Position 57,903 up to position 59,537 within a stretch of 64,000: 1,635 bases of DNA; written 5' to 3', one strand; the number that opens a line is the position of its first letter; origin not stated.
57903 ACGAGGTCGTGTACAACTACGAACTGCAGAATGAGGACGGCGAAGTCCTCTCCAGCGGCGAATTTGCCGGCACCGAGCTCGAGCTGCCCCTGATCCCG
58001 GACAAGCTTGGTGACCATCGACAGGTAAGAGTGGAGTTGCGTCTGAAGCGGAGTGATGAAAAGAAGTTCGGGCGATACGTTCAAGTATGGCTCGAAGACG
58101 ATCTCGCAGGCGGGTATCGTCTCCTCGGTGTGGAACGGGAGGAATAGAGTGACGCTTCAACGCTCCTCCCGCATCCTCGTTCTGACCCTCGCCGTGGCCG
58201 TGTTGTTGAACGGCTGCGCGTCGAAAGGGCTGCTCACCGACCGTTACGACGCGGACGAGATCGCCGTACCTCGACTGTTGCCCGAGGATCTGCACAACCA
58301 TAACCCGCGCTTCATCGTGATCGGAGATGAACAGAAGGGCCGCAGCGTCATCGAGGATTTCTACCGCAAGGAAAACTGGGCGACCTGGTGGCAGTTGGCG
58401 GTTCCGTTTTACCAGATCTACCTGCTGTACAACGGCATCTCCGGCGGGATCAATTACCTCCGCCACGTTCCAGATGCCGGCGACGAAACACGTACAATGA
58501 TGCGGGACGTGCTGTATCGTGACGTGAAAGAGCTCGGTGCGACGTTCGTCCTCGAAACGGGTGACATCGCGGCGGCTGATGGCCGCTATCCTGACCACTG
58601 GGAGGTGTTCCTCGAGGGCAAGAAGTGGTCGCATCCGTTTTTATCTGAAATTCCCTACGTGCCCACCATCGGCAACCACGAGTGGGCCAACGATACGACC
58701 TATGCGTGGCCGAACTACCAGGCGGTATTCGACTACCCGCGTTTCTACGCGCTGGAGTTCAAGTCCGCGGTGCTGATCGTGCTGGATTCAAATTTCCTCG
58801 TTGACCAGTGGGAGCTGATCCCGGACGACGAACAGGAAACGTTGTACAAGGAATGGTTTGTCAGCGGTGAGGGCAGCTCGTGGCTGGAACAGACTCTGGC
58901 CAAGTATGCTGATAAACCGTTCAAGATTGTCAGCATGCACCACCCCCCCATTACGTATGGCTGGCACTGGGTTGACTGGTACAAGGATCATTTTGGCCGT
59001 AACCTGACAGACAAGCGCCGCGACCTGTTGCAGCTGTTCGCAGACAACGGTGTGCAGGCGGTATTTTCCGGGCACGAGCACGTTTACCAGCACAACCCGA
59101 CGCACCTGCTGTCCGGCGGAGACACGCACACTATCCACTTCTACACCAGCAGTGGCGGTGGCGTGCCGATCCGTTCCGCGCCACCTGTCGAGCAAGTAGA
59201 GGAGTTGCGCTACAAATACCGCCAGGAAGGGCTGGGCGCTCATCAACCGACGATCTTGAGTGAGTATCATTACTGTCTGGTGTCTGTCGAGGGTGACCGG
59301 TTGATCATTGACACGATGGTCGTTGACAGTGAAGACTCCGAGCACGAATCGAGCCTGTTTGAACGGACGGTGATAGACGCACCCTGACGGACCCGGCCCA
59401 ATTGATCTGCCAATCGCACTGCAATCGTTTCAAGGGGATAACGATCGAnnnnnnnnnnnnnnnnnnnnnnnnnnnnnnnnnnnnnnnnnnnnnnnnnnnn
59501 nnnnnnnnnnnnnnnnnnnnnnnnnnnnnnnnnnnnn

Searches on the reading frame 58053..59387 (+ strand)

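Call 49: search_protein_families(library=ncbifam, proteins=[window:58053-59387:+], max_evalue=0.0001)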
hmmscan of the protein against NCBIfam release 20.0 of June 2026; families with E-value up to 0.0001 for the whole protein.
window:58053-59387:+ (444 aa): 1 family
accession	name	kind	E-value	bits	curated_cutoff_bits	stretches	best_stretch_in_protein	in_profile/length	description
NF050112.1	PhdiestSpdARhizob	equivalog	2.1e-06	27.6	400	1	199-343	69-198/264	2', 3'cyclic nucleotide phosphodiesterase SpdA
